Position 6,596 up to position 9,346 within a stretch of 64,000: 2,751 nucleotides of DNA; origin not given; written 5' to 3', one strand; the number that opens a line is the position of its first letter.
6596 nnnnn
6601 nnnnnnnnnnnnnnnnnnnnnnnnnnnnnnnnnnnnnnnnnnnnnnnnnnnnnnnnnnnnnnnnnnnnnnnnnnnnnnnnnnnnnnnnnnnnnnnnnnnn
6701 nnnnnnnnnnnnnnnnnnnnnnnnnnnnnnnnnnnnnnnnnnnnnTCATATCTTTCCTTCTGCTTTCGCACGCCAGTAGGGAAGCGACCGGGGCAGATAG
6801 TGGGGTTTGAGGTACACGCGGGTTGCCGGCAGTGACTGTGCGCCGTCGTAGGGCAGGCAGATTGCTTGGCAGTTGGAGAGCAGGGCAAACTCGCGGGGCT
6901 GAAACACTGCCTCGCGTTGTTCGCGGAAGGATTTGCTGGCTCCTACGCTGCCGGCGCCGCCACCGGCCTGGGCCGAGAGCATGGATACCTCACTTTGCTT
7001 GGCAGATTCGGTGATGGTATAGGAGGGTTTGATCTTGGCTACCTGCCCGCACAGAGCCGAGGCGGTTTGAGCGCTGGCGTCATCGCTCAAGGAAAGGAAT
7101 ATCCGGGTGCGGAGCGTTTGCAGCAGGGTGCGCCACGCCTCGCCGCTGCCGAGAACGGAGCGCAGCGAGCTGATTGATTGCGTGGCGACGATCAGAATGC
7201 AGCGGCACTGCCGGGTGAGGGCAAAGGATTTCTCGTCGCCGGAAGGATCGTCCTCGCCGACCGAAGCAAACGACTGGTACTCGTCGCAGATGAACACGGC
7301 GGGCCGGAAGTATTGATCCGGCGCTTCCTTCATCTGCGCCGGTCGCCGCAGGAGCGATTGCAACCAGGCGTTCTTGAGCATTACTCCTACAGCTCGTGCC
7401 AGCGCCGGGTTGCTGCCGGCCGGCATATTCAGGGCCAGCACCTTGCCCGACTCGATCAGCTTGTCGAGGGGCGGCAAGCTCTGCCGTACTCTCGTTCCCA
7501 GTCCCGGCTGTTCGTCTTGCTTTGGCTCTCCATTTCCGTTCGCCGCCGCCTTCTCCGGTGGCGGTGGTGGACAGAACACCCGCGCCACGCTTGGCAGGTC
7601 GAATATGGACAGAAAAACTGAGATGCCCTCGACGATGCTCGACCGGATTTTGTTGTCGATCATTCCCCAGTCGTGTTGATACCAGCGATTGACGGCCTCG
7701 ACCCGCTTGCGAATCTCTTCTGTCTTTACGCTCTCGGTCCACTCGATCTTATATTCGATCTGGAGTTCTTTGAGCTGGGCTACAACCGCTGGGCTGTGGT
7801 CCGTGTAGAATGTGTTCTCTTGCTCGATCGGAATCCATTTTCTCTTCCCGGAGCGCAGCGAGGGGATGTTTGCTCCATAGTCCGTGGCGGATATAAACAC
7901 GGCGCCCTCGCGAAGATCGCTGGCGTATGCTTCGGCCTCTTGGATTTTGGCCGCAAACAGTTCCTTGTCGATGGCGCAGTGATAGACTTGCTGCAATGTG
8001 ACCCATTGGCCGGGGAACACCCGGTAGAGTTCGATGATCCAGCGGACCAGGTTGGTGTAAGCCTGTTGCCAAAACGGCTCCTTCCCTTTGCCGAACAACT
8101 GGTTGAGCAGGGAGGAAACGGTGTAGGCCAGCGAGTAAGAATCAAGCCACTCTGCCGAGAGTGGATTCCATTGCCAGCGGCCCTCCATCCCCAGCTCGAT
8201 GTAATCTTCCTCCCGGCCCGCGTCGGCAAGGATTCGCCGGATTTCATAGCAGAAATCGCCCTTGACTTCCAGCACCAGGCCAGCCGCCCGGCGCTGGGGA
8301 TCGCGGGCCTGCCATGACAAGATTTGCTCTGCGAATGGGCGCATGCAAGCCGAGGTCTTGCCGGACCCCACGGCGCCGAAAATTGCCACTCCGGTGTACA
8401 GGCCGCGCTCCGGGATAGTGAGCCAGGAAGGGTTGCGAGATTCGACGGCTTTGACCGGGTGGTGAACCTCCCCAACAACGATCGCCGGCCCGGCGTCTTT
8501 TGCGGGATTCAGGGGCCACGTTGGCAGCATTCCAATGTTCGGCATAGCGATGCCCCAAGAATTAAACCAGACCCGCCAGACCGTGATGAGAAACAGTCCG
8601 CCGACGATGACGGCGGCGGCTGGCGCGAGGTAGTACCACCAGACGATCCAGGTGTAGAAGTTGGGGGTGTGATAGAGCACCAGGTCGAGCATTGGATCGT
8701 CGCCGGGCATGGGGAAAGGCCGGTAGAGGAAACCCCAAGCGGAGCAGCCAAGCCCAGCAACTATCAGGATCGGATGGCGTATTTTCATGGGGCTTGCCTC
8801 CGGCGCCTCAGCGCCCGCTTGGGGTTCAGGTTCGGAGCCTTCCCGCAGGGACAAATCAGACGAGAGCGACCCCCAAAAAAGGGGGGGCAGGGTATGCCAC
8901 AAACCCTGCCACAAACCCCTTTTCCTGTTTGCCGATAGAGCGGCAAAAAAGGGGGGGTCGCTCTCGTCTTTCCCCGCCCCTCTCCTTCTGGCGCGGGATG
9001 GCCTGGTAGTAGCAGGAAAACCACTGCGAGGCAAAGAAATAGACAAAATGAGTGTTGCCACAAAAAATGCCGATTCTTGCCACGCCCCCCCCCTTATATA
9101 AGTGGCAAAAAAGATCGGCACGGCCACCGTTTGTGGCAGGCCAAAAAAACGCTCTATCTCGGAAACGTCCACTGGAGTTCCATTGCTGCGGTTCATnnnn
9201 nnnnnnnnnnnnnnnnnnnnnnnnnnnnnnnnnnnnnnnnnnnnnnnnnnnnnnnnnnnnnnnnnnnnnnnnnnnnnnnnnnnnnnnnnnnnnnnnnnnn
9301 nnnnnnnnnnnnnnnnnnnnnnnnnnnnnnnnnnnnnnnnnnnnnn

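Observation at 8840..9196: Repeat-dense candidate oriT/operator between the replication-relaxation gene and traG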

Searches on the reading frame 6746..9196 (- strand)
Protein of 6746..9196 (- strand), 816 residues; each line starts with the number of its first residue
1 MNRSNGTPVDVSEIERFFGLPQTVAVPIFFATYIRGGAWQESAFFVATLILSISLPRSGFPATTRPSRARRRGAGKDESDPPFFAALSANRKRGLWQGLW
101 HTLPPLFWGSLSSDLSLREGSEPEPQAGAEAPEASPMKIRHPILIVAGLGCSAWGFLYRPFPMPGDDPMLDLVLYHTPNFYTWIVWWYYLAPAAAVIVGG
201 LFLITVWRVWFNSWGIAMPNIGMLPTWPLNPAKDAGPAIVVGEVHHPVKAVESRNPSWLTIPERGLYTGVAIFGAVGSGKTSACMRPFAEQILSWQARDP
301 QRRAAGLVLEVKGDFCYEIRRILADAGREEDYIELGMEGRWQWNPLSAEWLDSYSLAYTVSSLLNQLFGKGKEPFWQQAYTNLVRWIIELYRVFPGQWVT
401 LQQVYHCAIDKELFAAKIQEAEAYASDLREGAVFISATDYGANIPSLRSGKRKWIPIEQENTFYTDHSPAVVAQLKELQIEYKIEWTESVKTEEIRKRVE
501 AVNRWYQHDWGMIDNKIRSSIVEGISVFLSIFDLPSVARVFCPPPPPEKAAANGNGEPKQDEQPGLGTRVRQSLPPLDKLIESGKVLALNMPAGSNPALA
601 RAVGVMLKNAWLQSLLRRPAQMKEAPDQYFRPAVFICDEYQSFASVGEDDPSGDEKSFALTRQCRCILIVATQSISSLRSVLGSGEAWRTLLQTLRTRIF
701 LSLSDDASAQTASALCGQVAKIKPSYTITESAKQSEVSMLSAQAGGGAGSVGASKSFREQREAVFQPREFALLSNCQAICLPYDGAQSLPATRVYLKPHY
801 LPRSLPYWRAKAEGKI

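Call 5: search_protein_families(library=pfam, proteins=[window:6746-9196:-], max_evalue=0.01)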
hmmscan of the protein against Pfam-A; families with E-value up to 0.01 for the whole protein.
window:6746-9196:- (816 aa): 2 families
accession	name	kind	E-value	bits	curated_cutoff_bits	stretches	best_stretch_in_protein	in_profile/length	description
PF10412.15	TrwB_AAD_bind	-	9.5e-09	35.1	20.5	1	658-781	266-374/387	Type IV secretion-system coupling protein DNA-binding domain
PF12696.13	TraG-D_C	-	4.5e-08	33.5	22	1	633-770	2-121/126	TraM recognition site of TraD and TraG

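Call 15: find_homologous_proteins(query=window:6746-8788:-, max_evalue=1e-10)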
Query window:6746-8788:- (680 aa): 5724 proteins with E <= 1e-10 among 8000 candidates; the best 120 are listed.
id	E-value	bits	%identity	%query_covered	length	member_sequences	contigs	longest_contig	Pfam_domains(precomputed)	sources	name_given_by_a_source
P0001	0.0e+0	1516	96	100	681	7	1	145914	PF10412.16,PF12696.14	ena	-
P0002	0.0e+0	1510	95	100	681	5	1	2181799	PF10412.16,PF12696.14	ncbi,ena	-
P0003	0.0e+0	1469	93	100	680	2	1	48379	PF10412.16,PF12696.14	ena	-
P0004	0.0e+0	1467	93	100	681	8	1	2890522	PF10412.16,PF12696.14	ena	-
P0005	0.0e+0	1450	92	100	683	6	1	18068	PF10412.16,PF12696.14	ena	-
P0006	0.0e+0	1422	90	100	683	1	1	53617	PF10412.16,PF12696.14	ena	-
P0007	0.0e+0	1417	89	100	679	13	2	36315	PF10412.16,PF12696.14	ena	-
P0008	0.0e+0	1417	89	100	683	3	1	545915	PF10412.16,PF12696.14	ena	-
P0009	0.0e+0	1413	89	100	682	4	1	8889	PF10412.16,PF12696.14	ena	-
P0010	0.0e+0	1411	89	100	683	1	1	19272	PF10412.16,PF12696.14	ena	-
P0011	0.0e+0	1400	88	100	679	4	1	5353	PF10412.16,PF12696.14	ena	-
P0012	0.0e+0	1399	88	100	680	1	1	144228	PF10412.16,PF12696.14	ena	-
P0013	0.0e+0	1388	88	100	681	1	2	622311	PF10412.16,PF12696.14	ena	-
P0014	0.0e+0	1387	87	100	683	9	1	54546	PF10412.16,PF12696.14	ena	-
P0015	0.0e+0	1383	88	100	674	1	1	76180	PF10412.16,PF12696.14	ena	-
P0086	0.0e+0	1046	68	100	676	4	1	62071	PF10412.16,PF12696.14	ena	-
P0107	0.0e+0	1026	68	99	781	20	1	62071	PF10412.16,PF12696.14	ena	-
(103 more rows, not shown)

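Call 17: find_related_loci(query=A1, collection=genome_contigs, flank=6000)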
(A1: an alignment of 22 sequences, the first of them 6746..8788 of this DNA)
Query A1 (680 aa) in genome_contigs; peptide patterns used: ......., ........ (x = any residue, [..] = any of these).
596 stretches matched a pattern (row limit reached: there are more); 567 encode a relative of the query (tblastn E <= 1e-3); the best 80 are kept; 80 distinct loci.
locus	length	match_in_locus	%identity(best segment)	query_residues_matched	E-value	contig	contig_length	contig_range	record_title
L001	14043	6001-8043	95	1-680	0e+0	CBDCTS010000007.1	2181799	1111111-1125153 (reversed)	MAG: Terriglobia bacterium isolate 6dc17036-7920-4a95-afe7-226df0c4525f genome assembly, contig: contig_6, whole genome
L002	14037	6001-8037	84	1-680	0e+0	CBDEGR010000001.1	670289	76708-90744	MAG: Terriglobia bacterium isolate 8a11511d-baa6-4992-a721-72c46eb31aa6 genome assembly, contig: contig_1, whole genome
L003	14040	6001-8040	84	1-680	0e+0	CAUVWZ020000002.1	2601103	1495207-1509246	MAG: Terriglobia bacterium isolate 02aa0e04-dc5f-4f23-8dbf-c6fe603d8365 genome assembly, contig: contig_2, whole genome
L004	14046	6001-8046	80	1-680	0e+0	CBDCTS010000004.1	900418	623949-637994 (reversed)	MAG: Terriglobia bacterium isolate 6dc17036-7920-4a95-afe7-226df0c4525f genome assembly, contig: contig_4, whole genome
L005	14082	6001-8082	67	7-680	0e+0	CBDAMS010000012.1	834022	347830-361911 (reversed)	MAG: Candidatus Acidiferrales bacterium isolate a70a2755-dd1d-4f16-90d9-e3fc57cd5574 genome assembly, contig: contig_12,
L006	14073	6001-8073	68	1-680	0e+0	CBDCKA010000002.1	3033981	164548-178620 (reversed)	MAG: Terriglobia bacterium isolate 31ff0249-533e-4473-91ae-22163d2f2002 genome assembly, contig: contig_2, whole genome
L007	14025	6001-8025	68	8-680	0e+0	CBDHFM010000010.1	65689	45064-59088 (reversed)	MAG: Vicinamibacterales bacterium isolate 1df3f988-940b-40e8-83c1-45d71c881355 genome assembly, contig: chromosome_6, wh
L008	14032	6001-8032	82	1-680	0e+0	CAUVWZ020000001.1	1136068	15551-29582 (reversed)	MAG: Terriglobia bacterium isolate 02aa0e04-dc5f-4f23-8dbf-c6fe603d8365 genome assembly, contig: contig_1, whole genome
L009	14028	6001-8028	67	7-680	0e+0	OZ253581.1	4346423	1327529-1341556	MAG: Vicinamibacterales bacterium isolate ea6a457f-ca14-4499-b623-59ce1cb781d9 genome assembly, chromosome: 1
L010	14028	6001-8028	67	7-680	0e+0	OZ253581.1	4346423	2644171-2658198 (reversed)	MAG: Vicinamibacterales bacterium isolate ea6a457f-ca14-4499-b623-59ce1cb781d9 genome assembly, chromosome: 1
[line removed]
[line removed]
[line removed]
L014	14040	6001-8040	67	8-680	0e+0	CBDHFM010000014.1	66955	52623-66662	MAG: Vicinamibacterales bacterium isolate 1df3f988-940b-40e8-83c1-45d71c881355 genome assembly, contig: contig_8, whole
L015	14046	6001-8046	65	3-680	0e+0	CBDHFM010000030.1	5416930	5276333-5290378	MAG: Vicinamibacterales bacterium isolate 1df3f988-940b-40e8-83c1-45d71c881355 genome assembly, contig: chromosome_14, w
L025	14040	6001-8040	77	1-680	0e+0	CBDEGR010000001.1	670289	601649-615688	MAG: Terriglobia bacterium isolate 8a11511d-baa6-4992-a721-72c46eb31aa6 genome assembly, contig: contig_1, whole genome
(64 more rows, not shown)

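Call 31: search_protein_families(library=ncbifam, proteins=[window:6746-8788:-, L001:2022-2918:+, L001:630-1997:+, L001:7-663:+], max_evalue=0.01)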
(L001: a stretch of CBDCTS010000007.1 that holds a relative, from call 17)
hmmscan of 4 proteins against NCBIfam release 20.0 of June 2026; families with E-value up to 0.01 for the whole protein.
window:6746-8788:- (680 aa): 1 family
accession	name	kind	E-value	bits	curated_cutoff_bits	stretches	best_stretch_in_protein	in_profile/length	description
NF045973.1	conju_CD1115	equivalog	4.1e-10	39.1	250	1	134-252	27-141/442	VirD4-like conjugal transfer protein, CD1115 family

L001:2022-2918:+ (298 aa): 1 family
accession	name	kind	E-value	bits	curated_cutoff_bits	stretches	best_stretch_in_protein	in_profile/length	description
NF010448.0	PRK13874.1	subfamily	0.00056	19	225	1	7-78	12-83/246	conjugal transfer protein TrbJ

L001:630-1997:+ (455 aa): 5 families
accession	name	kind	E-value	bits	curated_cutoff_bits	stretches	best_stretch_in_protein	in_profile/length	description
NF038091.1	T4SS_VirB10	equivalog_domain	8.1e-24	84.3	220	1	275-447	11-189/197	type IV secretion system protein VirB10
NF010405.0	PRK13831.1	subfamily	1.3e-16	60.6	386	1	277-450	247-428/433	IncP-type conjugal transfer protein TrbI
NF038092.1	T4SS_ComB10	equivalog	8.1e-12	45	300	1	279-452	28-214/225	DNA type IV secretion system protein ComB10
NF010429.0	PRK13855.1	equivalog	2.5e-06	26.9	374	1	224-446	132-354/377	type IV secretion system protein VirB10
NF033900.0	T4SS_IcmE_DotG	equivalog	0.0022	16.1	750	0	413-447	972-1006/1008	type IVB secretion system protein DotG/IcmE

L001:7-663:+ (218 aa): 3 families
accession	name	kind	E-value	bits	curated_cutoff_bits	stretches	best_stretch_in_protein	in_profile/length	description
TIGR02781.1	VirB9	equivalog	7e-11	42.2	217.7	1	2-190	66-225/248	P-type conjugative transfer protein VirB9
TIGR03780.1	Bac_Flav_CT_N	equivalog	0.0013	17.9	164.1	1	11-117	72-172/285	conjugative transposon protein TraN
NF010413.0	PRK13839.1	subfamily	0.0043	16.3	388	1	102-189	164-252/279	conjugal transfer protein TrbG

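Call 42: find_encoding_contigs(protein=P0002, flank=10000, max_places=2)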
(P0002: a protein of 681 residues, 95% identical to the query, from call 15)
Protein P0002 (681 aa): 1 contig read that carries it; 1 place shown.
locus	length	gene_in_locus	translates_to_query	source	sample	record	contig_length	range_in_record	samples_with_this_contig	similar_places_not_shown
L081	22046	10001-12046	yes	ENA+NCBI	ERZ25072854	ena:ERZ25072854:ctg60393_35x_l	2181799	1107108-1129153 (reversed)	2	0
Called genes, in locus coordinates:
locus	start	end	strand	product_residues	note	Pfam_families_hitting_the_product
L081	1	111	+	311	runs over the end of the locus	-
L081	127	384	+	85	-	-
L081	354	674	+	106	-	-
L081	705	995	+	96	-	PF04956:TrbC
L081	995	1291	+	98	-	PF05101:VirB3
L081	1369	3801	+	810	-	PF27097:VirB4_TrbE_N (faint), PF01935:DUF87 (weak), PF12846:AAA_10 (faint), PF19044:P-loop_TraG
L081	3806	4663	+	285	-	PF03524:CagX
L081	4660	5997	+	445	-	PF03743:TrbI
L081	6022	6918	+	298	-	-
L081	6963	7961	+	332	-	PF04610:TrbL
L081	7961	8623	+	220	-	PF04335:VirB8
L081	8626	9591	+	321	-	-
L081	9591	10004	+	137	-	-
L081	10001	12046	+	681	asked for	PF10412:TrwB_AAD_bind (faint), PF12696:TraG-D_C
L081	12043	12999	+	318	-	PF00437:T2SSE, PF13191:AAA_16 (faint), PF27713:UCP018868, PF13555:AAA_29 (faint), PF13401:AAA_22 (weak)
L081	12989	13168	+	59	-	-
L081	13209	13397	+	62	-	-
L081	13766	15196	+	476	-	-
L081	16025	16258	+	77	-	-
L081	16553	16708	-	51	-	-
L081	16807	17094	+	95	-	PF01381:HTH_3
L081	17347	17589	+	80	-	-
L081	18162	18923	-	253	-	PF07610:DUF1573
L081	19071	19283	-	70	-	-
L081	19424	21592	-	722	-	PF02092:tRNA_synt_2f, PF05746:DALR_1 (weak)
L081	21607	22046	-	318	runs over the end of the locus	PF02091:tRNA-synt_2e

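Call 61: find_encoding_contigs(protein=P0086, flank=10000, max_places=1)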
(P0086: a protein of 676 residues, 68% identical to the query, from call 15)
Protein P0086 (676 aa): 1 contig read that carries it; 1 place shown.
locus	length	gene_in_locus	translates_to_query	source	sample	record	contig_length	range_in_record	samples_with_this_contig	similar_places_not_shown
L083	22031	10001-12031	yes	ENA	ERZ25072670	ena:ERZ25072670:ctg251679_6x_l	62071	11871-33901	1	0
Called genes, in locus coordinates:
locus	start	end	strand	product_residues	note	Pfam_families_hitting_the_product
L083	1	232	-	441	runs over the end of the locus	-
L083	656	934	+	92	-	PF01527:HTH_Tnp_1, PF13384:HTH_23 (weak)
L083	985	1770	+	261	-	PF13276:HTH_21, PF00665:rve, PF13683:rve_3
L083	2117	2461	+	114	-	PF13776:DUF4172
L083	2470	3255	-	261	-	PF13276:HTH_21, PF00665:rve, PF13683:rve_3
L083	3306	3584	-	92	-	PF01527:HTH_Tnp_1, PF13384:HTH_23 (weak)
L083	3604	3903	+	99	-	-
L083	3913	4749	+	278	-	PF03524:CagX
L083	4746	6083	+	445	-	PF03743:TrbI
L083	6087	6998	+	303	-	-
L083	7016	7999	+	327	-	PF04610:TrbL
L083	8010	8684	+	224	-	PF04335:VirB8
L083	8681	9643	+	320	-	-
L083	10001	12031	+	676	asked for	PF10412:TrwB_AAD_bind (faint), PF12696:TraG-D_C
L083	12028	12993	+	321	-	PF00437:T2SSE, PF27713:UCP018868, PF13555:AAA_29 (faint)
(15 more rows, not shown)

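Call 62: find_encoding_contigs(protein=P0107, flank=10000, max_places=1)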
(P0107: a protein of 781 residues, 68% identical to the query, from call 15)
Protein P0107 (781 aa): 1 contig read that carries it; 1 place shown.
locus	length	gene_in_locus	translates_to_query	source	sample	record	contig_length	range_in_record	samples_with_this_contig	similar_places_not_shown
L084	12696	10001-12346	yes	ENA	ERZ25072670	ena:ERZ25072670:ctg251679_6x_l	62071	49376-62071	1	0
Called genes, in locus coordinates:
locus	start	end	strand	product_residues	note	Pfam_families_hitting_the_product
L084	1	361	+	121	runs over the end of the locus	PF01527:HTH_Tnp_1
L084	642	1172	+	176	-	-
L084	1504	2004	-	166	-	PF00665:rve, PF13683:rve_3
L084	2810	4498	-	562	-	PF13086:AAA_11 (weak), PF13087:AAA_12, PF18741:MTES_1575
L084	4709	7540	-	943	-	PF13086:AAA_11, PF13245:AAA_19 (weak), PF13604:AAA_30 (weak)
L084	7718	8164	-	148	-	PF01850:PIN (weak)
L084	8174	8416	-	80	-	PF22513:FitA-like_RHH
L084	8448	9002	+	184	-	-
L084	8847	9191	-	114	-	-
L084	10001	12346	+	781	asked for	PF10412:TrwB_AAD_bind (faint), PF12696:TraG-D_C (weak)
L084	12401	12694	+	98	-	?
